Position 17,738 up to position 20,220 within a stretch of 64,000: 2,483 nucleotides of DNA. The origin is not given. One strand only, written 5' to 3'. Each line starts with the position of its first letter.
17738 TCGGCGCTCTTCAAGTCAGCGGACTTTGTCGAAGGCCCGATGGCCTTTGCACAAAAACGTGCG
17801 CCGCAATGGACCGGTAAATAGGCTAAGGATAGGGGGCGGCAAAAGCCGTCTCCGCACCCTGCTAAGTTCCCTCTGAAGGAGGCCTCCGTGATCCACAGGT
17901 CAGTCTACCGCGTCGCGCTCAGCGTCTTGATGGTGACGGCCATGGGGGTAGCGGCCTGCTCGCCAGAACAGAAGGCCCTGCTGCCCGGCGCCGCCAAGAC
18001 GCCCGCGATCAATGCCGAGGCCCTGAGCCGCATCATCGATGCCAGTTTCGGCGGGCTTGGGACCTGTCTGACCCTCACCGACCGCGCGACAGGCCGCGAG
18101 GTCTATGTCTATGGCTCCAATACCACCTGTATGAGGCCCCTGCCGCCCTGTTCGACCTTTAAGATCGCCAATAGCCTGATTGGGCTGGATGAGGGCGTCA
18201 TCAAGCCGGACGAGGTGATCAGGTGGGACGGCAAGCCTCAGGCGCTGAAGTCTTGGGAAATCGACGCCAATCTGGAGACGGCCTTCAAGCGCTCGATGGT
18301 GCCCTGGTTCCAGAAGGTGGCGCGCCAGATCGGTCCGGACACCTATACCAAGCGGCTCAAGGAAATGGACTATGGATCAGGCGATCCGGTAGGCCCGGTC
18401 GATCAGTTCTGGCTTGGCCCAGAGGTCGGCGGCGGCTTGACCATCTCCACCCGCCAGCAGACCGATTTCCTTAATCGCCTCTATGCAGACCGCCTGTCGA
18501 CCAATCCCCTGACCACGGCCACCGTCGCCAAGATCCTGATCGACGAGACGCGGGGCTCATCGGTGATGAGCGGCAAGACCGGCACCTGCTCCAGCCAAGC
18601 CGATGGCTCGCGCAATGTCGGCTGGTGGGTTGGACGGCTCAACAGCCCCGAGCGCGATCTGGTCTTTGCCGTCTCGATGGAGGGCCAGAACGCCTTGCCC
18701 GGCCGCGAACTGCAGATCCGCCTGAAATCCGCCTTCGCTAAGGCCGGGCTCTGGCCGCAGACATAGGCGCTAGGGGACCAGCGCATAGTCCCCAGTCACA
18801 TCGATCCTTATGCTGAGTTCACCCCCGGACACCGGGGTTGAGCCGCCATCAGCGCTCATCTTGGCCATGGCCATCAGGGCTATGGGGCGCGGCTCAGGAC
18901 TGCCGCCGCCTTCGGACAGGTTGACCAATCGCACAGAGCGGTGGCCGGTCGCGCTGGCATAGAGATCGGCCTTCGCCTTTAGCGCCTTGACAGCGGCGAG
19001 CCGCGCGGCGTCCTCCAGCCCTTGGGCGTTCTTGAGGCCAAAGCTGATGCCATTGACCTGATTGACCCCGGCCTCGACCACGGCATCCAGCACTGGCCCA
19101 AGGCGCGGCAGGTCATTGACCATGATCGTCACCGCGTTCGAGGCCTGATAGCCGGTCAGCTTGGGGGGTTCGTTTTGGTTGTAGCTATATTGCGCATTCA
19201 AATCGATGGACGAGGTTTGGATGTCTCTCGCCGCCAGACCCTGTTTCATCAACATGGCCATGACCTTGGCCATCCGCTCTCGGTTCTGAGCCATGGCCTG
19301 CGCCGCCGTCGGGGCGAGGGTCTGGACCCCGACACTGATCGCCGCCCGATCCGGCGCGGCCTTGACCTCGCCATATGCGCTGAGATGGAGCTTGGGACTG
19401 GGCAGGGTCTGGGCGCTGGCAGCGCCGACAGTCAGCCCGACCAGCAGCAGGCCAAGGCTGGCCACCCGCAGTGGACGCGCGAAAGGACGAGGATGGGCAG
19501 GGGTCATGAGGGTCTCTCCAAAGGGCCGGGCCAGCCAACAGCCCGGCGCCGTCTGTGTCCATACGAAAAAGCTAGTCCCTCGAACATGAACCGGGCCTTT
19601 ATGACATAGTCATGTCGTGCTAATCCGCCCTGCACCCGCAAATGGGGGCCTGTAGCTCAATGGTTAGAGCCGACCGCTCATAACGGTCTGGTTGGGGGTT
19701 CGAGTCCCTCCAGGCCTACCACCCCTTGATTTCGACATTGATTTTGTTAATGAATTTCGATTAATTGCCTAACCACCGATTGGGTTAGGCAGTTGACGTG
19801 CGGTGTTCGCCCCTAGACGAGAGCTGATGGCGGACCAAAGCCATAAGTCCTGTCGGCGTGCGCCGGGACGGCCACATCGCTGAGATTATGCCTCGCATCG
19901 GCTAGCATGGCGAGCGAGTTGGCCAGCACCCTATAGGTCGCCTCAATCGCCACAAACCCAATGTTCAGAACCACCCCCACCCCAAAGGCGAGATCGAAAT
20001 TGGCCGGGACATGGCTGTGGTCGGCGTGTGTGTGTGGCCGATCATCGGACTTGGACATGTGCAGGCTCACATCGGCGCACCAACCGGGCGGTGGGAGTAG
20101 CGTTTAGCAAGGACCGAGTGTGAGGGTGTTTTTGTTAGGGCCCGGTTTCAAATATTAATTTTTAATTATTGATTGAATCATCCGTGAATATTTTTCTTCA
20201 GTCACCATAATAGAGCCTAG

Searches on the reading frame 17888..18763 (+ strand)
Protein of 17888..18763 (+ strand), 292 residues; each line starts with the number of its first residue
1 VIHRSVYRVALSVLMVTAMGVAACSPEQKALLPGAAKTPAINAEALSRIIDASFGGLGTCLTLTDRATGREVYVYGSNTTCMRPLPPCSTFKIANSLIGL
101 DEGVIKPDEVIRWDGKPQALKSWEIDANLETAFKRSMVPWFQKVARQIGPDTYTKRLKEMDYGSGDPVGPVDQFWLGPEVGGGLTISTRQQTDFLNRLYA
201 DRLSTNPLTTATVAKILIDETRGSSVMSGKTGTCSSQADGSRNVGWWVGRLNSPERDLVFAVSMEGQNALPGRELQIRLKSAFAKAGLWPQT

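Call 86: search_protein_families(library=pfam, proteins=[window:17888-18763:+], max_evalue=0.001)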
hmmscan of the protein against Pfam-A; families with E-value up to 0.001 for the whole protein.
window:17888-18763:+ (292 aa): 1 family
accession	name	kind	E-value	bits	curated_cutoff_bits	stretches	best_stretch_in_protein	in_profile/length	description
PF00905.27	Transpeptidase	-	5.3e-27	95.2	22.1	1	62-268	4-282/299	Penicillin binding protein transpeptidase domain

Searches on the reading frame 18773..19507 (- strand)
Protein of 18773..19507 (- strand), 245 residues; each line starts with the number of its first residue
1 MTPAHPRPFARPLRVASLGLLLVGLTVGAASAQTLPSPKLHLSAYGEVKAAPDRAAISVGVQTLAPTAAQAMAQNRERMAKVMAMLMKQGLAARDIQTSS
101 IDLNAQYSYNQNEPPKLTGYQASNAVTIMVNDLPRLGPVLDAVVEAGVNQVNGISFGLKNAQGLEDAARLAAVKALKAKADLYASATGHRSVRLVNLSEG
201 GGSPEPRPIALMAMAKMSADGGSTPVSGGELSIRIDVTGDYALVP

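Call 86: search_protein_families(library=pfam, proteins=[window:18773-19507:-], max_evalue=0.001)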
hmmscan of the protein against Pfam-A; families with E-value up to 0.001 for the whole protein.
window:18773-19507:- (245 aa): 1 family
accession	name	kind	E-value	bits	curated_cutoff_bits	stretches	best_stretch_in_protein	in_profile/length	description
PF04402.19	SIMPL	-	1.2e-54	186.1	25.2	1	41-241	2-205/205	Protein of unknown function (DUF541)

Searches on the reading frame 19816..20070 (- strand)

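Call 86: search_protein_families(library=pfam, proteins=[window:19816-20070:-], max_evalue=0.001)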
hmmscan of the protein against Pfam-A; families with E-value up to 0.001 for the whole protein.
window:19816-20070:- (85 aa): 1 family
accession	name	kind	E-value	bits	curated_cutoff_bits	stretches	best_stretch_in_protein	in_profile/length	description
PF01545.26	Cation_efflux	-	8.2e-06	26.2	26.6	1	31-67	3-39/198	Cation efflux family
